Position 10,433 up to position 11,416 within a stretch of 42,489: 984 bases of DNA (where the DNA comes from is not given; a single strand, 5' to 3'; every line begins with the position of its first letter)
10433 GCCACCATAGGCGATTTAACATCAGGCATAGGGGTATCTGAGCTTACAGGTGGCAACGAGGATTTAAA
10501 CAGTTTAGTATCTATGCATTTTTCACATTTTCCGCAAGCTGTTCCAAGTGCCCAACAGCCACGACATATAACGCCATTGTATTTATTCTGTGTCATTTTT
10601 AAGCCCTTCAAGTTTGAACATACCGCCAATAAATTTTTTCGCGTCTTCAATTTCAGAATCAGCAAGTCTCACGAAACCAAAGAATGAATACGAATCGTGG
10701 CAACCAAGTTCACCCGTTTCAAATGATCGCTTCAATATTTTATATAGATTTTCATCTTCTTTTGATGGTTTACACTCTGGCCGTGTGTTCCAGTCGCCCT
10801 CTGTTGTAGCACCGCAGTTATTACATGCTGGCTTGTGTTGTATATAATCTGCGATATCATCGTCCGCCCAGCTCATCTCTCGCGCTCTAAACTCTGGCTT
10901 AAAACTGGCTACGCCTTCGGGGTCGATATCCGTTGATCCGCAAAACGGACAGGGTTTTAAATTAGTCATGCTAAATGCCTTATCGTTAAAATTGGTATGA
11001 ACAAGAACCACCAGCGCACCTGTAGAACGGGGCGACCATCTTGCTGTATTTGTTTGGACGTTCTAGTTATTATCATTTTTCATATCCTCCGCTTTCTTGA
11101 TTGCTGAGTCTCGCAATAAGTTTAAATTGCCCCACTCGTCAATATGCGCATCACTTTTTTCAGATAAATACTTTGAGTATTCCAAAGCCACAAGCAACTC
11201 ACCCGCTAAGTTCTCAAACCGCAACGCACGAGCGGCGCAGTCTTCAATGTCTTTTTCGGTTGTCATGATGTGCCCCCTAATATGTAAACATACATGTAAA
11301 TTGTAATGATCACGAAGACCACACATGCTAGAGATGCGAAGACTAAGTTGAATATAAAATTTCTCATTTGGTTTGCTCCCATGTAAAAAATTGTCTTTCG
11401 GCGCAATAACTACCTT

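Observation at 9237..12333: A 3-kb island of 13 tiny coupled genes splits terL from the portal gene and has its own early-type box promoter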

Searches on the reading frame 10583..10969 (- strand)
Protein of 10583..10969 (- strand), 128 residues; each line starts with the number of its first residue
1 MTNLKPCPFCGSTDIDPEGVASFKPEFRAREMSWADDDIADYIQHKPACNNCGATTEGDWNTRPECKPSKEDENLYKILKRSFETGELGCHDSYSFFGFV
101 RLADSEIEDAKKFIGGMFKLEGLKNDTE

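Call 9: search_protein_families(library=pfam, max_evalue=0.1, proteins=[window:10583-10969:-])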
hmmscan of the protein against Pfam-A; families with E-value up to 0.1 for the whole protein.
window:10583-10969:- (128 aa): 1 family
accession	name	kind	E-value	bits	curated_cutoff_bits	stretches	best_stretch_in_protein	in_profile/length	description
PF14354.12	Lar_restr_allev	-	0.0083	16.8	28.6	0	3-57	2-34/58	Restriction alleviation protein Lar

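Call 10: search_protein_families(library=phrogs, max_evalue=0.1, proteins=[window:10583-10969:-])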
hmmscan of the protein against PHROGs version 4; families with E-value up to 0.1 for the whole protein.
window:10583-10969:- (128 aa): 2 families
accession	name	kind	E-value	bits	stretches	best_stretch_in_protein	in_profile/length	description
phrog_599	-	moron, auxiliary metabolic gene and host takeover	0.035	15.2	1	2-64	72-127/262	Lar-like restriction alleviation protein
phrog_23284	-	unknown function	0.036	15.4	1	27-51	27-51/75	-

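Call 38: find_homologous_proteins(query=window:10583-10969:-, max_evalue=0.01)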
Query window:10583-10969:- (128 aa): 16 proteins with E <= 0.01 among 26 candidates.
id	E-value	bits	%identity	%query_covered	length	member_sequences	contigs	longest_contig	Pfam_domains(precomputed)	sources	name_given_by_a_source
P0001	6.0e-85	300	100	100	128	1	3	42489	-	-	-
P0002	1.4e-23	101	51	73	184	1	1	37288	-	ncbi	-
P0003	1.8e-22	98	66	51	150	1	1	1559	-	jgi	-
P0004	1.5e-21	95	68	49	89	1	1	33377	-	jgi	-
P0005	3.2e-21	94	68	47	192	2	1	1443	-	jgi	-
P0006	4.0e-21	94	67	47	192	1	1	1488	-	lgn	-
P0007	1.9e-20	91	67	47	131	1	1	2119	-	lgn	-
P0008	2.6e-19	88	63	49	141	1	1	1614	-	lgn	-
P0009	2.4e-18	85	63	48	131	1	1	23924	-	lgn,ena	-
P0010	2.0e-17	82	62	47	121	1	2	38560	-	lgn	-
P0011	6.0e-17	80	45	88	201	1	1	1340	-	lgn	-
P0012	6.2e-17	80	60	47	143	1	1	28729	-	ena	-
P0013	1.3e-15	76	58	47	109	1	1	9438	-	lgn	-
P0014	5.2e-8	51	48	47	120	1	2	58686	-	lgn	-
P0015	8.1e-6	44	50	56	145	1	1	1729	-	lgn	-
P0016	7.6e-3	34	44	48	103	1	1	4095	-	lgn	-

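Call 39: find_encoding_contigs(protein=P0001, flank=10000, max_places=10)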
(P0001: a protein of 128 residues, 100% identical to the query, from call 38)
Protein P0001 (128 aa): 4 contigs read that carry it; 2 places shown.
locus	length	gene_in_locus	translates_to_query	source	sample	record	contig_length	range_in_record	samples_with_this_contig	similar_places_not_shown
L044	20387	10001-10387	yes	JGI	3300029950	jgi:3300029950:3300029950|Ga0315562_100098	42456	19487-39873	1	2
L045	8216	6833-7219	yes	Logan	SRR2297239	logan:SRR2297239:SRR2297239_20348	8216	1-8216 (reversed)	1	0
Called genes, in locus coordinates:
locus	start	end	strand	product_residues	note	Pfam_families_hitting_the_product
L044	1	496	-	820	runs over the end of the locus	PF13362:Toprim_3 (weak), PF05272:VapE-like_dom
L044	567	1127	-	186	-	-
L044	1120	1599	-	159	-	-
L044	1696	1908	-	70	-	PF07750:GcrA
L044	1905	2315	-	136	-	-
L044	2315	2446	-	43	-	-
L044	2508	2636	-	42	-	-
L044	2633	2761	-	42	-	-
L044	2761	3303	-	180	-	-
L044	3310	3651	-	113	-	-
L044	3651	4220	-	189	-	-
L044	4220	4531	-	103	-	-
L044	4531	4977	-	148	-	-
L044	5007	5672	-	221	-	-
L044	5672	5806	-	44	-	-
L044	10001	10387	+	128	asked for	-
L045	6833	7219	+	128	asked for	-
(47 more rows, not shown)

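Call 41: search_protein_families(library=pfam, alignment_id=A1, max_evalue=0.1)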
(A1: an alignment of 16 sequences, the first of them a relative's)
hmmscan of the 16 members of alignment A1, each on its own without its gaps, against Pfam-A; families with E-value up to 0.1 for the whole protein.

A. member 1, P0001 (128 aa): 1 family
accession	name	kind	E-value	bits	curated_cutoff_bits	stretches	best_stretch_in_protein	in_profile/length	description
PF14354.12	Lar_restr_allev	-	0.0083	16.8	28.6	0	3-57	2-34/58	Restriction alleviation protein Lar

B. families by the number of members that match (of 16 scanned): 14 families
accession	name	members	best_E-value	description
PF14354.12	Lar_restr_allev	14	0.00019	Restriction alleviation protein Lar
PF06221.18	zf-C2HC5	4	0.0047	Putative zinc finger motif, C2HC5-type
PF09723.15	Zn_ribbon_8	4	0.037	Zinc ribbon domain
PF23451.1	Zn_ribbon_PaaD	3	0.053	PaaD zinc beta ribbon domain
PF08271.17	Zn_Ribbon_TF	2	0.0096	TFIIB zinc-binding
PF24458.1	DUF7573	2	0.04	Domain of unknown function (DUF7573)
PF21349.2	RUBY_RBDX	1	0.00066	Rubrerythrin, rubredoxin-like domain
PF19826.4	DUF6307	1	0.009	Family of unknown function (DUF6307)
PF01335.27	DED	1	0.022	Death effector domain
PF08273.17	Zn_Ribbon_Prim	1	0.027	Zinc-binding domain of primase-helicase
PF13248.11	Zn_ribbon_3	1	0.05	zinc-ribbon domain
PF23974.1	DUF7300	1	0.062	Domain of unknown function (DUF7300)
PF08792.16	A2L_zn_ribbon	1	0.071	A2L zinc ribbon domain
PF12631.12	MnmE_helical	1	0.087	MnmE helical domain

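Call 42: search_protein_families(library=ncbifam, max_evalue=0.1, proteins=[window:10583-10969:-, P0016])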
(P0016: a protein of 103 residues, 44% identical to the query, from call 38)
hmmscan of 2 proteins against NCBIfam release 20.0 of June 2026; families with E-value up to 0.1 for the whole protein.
window:10583-10969:- (128 aa): 3 families
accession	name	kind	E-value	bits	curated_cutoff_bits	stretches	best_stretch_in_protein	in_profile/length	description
TIGR03655.1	anti_R_Lar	subfamily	0.00014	22.1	39.6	1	4-57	1-39/55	Lar family restriction alleviation protein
TIGR04165.1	methano_modCys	hypoth_equivalog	0.0048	17.1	60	1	4-53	7-43/50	TIGR04165 family Cys-rich peptide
NF007260.0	PRK09710.1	equivalog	0.024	15.3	113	0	3-15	5-17/64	type I toxin-antitoxin system endodeoxyribonuclease toxin RalR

P0016 (103 aa): 1 family
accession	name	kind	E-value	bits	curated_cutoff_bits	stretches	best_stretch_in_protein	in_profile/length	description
TIGR03655.1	anti_R_Lar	subfamily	0.0019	18.5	39.6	1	5-48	1-54/55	Lar family restriction alleviation protein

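Call 43: find_encoding_contigs(protein=P0002, flank=7000, max_places=2)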
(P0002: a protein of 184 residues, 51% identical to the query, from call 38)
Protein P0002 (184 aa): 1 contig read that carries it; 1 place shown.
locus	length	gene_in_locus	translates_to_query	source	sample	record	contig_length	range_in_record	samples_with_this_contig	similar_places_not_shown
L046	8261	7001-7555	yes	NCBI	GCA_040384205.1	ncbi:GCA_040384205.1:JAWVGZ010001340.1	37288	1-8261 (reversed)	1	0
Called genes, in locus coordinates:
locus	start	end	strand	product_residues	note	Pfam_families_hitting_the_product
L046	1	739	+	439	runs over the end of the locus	PF00270:DEAD (faint), PF04851:ResIII, PF00271:Helicase_C (weak)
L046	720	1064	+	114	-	PF08774:VRR_NUC (weak)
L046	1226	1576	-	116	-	-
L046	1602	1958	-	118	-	-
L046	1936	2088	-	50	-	-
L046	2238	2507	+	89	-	-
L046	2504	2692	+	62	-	-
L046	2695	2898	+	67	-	-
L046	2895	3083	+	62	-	-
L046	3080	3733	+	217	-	-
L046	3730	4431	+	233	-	PF09588:YqaJ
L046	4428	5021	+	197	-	-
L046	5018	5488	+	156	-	-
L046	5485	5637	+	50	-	-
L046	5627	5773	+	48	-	-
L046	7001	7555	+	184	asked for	-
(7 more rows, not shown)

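Call 44: find_encoding_contigs(protein=P0004, flank=7000, max_places=2)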
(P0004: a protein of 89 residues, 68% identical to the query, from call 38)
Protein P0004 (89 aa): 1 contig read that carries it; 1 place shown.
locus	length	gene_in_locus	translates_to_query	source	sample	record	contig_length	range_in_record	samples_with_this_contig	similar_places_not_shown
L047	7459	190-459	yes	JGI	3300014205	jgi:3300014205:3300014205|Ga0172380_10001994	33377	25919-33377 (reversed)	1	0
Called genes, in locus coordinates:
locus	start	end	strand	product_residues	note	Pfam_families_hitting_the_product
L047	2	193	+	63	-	?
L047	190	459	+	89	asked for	-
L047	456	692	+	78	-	PF23858:DUF7220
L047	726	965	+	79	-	-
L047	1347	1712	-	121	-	-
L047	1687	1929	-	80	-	PF10841:DUF2644 (faint)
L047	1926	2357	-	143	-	PF00959:Phage_lysozyme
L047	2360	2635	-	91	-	-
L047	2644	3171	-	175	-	-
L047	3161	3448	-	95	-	-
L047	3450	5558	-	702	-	-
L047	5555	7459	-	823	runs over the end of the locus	-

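Call 45: find_encoding_contigs(protein=P0010, flank=7000, max_places=2)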
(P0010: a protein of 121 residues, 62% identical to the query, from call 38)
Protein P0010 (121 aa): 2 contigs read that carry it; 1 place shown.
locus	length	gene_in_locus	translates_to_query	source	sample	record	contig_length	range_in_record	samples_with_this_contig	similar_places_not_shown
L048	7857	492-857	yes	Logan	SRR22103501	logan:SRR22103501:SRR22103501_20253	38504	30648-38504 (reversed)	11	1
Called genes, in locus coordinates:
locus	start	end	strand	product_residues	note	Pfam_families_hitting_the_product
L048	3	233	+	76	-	?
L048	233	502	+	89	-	-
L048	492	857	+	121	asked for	-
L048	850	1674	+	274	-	-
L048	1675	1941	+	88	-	-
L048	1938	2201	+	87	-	-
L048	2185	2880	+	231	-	PF04098:Rad52_Rad22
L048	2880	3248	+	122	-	-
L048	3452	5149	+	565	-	PF09250:Prim-Pol, PF08707:PriCT_2, PF13481:AAA_25 (weak)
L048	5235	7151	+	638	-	PF00476:DNA_pol_A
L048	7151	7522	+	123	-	PF18909:dGTP_diPhyd_N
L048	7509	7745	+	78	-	-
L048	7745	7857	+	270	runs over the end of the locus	PF13482:RNase_H_2 (weak)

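Call 59: search_solved_structures(query=A1, max_evalue=1)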
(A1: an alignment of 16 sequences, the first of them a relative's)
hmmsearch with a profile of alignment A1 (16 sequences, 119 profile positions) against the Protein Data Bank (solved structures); distinct sequences matched with E-value up to 1: 8.
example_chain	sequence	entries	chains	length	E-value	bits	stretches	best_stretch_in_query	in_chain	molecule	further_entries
6woo_g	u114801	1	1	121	0.053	17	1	39-113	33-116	eL34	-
4u3n_O4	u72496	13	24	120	0.063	16.8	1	39-112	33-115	Large ribosomal subunit protein eL34A | 60S ribosomal protein L34-A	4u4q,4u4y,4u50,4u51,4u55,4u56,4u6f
3j6x_74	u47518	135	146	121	0.064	16.7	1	39-112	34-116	60S ribosomal protein L34 | 60S ribosomal protein L34-A | EL34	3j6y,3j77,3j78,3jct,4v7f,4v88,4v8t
7uqz_g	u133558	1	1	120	0.076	16.5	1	39-111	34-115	60S ribosomal protein L34-A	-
4u3m_O4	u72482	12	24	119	0.085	16.4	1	39-109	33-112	60S ribosomal protein L34-A | 60S ribosomal protein L34-A (eL34)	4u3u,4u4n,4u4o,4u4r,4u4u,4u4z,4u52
4v6i_Bi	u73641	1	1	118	0.1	16.1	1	39-109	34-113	60S ribosomal protein rpL34 (L34e)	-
5i4l_O4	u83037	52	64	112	0.27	14.7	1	39-96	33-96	60S ribosomal protein L34-A | Large ribosomal subunit protein eL34A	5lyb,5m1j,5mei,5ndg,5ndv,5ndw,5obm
8bn3_O4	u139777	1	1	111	0.33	14.5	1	39-92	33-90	Large ribosomal subunit protein eL34A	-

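Call 69: predict_structure(alignment_id=A1)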
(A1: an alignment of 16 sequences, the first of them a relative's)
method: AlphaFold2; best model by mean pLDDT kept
length: 128 residues; sequences in the alignment: 16
mean_pLDDT: 77.9   pTM: 0.49
mean pLDDT of the five models: 77.9, 77.4, 75.5, 74.6, 73.8
residues with pLDDT >= 90: 47; 70-90: 38; 50-70: 32; < 50: 11
segments of 3 or more residues with pLDDT < 50: 121-128
pLDDT, mean of each block of 10 residues (from residue 1): 85 93 93 92 95 90 77 85 77 54 56 62 46
secondary structure, 60 per line:
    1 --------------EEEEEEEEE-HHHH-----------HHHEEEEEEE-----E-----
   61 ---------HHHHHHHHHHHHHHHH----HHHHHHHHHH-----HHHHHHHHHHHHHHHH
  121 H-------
elements in order: E15-23 H25-28 E43-49 H70-85 H90-99 H105-121

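Call 72: fold_search(model_id=the predicted structure, library=viral)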
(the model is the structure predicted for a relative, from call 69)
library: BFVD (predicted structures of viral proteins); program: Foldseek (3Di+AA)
matches with E <= 10: 148; with E <= 0.001: 0
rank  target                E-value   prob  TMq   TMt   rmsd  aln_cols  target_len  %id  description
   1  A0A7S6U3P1            1.6e-02  1.00  0.32  0.08   3.4        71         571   31  Uncharacterized protein [Burkholderia phage Maja]
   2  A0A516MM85            6.1e-02  0.51  0.21  0.40   9.7        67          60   25  (no name in the UniProt tables at hand)
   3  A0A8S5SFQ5            9.8e-02  0.44  0.24  0.33  12.8        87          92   21  Restriction alleviation protein [Podoviridae sp. ctZih56]
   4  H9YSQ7                1.2e-01  0.25  0.20  0.31  12.1        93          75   17  (no name in the UniProt tables at hand)
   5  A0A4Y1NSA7            1.3e-01  0.57  0.24  0.42   8.3        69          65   20  (no name in the UniProt tables at hand)
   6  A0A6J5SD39            1.3e-01  0.18  0.22  0.21  19.1       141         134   13  Uncharacterized protein [uncultured Caudovirales phage]
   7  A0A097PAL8            1.4e-01  0.28  0.20  0.14  14.2        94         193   18  Uncharacterized protein [Delftia phage RG-2014]
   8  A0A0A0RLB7            1.7e-01  0.30  0.22  0.27  11.9        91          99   15  (no name in the UniProt tables at hand)
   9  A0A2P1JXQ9            1.7e-01  0.25  0.25  0.37  14.5       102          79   16  Uncharacterized protein [Rhodococcus phage Finch]
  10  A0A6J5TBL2            1.7e-01  0.23  0.19  0.36  11.7        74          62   31  Uncharacterized protein [uncultured Caudovirales phage]
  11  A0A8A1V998            3.0e-01  0.35  0.22  0.37   8.0        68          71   20  (no name in the UniProt tables at hand)
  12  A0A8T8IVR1            3.2e-01  0.15  0.21  0.15  15.6       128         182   14  (no name in the UniProt tables at hand)
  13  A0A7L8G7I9            3.4e-01  0.28  0.21  0.38   9.5        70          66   18  (no name in the UniProt tables at hand)
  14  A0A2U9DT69            3.4e-01  0.23  0.22  0.40   7.9        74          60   18  Uncharacterized protein [Escherichia phage ST32]
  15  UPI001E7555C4         3.7e-01  0.14  0.18  0.26  10.7        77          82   18  (no name look-up for this kind of identifier)
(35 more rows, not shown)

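Call 77: search_protein_families(library=padloc, max_evalue=0.01, proteins=[window:10583-10969:-])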
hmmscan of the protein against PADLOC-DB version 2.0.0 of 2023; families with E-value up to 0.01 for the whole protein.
window:10583-10969:- (128 aa): 0 families

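Call 96: fold_search(model_id=the predicted structure, library=pdb)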
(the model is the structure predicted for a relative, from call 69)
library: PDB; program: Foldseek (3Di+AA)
matches with E <= 10: 66; with E <= 0.001: 0
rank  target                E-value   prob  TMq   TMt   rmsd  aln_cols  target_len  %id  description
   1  3ga8                  6.3e-01  0.13  0.17  0.30  16.4        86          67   16  Structure of the N-terminal domain of the E. coli protein MqsA (YgiT/b3021) (released 2010-01-12)
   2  8iue_V                7.2e-01  0.08  0.18  0.09  14.0       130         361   17  RNA polymerase III pre-initiation complex melting complex 1 (released 2023-05-24)
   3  3hi2_C                9.5e-01  0.13  0.17  0.34  15.9        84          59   13  Structure of the N-terminal domain of the E. coli antitoxin MqsA (YgiT/b3021) in complex with the E. coli toxin MqsR ( (released 2010-01-12)
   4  6cnb_R                1.1e+00  0.09  0.21  0.06  14.3       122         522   13  Yeast RNA polymerase III initial transcribing complex (released 2018-08-22)
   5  9qf5_Be               1.3e+00  0.16  0.20  0.30   7.5        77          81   16  Structure of P. furiosus 70S ribosome grown at 102deg (released 2025-11-05)
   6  9qf4_Be               1.5e+00  0.15  0.20  0.30   7.7        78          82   15  Structure of P. furiosus 70S ribosome grown at 95 degC (released 2025-11-05)
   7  3hi2_A                1.5e+00  0.08  0.18  0.31  16.6        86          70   15  Structure of the N-terminal domain of the E. coli antitoxin MqsA (YgiT/b3021) in complex with the E. coli toxin MqsR ( (released 2010-01-12)
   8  3gn5_A                1.5e+00  0.06  0.17  0.17  19.5       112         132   15  Structure of the E. coli protein MqsA (YgiT/b3021) (released 2010-01-12)
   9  3gn5_B                1.8e+00  0.06  0.18  0.18  20.0       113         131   15  Structure of the E. coli protein MqsA (YgiT/b3021) (released 2010-01-12)
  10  7m4n_B                2.2e+00  0.02  0.13  0.13  13.3       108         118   15  Crystal structure of RBR E3 ligase RNF216 in complex with K63-linked di-ubiquitin (released 2022-01-05)
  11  6f40_V                2.3e+00  0.06  0.19  0.08  14.6       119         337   13  RNA Polymerase III open complex (released 2018-01-17)
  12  6skf_Bg               2.5e+00  0.13  0.22  0.31   7.9        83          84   14  Cryo-EM Structure of T. kodakarensis 70S ribosome (released 2020-07-29)
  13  4v9f_Z                2.5e+00  0.12  0.22  0.31   7.9        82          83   15  The re-refined crystal structure of the Haloarcula marismortui large ribosomal subunit at 2.4 Angstrom resolution: mor (released 2014-07-09)
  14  1pft_MODEL_1_A        2.5e+00  0.08  0.17  0.41  10.2        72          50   15  N-TERMINAL DOMAIN OF TFIIB, NMR (released 1996-08-17)
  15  7xmw_A                2.5e+00  0.07  0.20  0.33   9.9        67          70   15  Crystal structure of anti-CRISPR protein AcrVIA2 (released 2023-05-31)
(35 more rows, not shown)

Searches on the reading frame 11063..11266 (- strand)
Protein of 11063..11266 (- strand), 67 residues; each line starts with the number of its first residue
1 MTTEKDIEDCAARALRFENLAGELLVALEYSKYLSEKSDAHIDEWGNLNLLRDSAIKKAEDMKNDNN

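Call 9: search_protein_families(library=pfam, max_evalue=0.1, proteins=[window:11063-11266:-])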
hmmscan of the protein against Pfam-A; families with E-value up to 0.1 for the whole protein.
window:11063-11266:- (67 aa): 0 families

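Call 10: search_protein_families(library=phrogs, max_evalue=0.1, proteins=[window:11063-11266:-])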
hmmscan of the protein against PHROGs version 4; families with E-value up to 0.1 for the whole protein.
window:11063-11266:- (67 aa): 0 families

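Call 42: search_protein_families(library=ncbifam, max_evalue=0.1, proteins=[window:11063-11266:-])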
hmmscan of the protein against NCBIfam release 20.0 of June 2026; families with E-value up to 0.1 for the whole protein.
window:11063-11266:- (67 aa): 0 families

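Call 77: search_protein_families(library=padloc, max_evalue=0.01, proteins=[window:11063-11266:-])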
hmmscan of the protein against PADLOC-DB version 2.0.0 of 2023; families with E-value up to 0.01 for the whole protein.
window:11063-11266:- (67 aa): 0 families
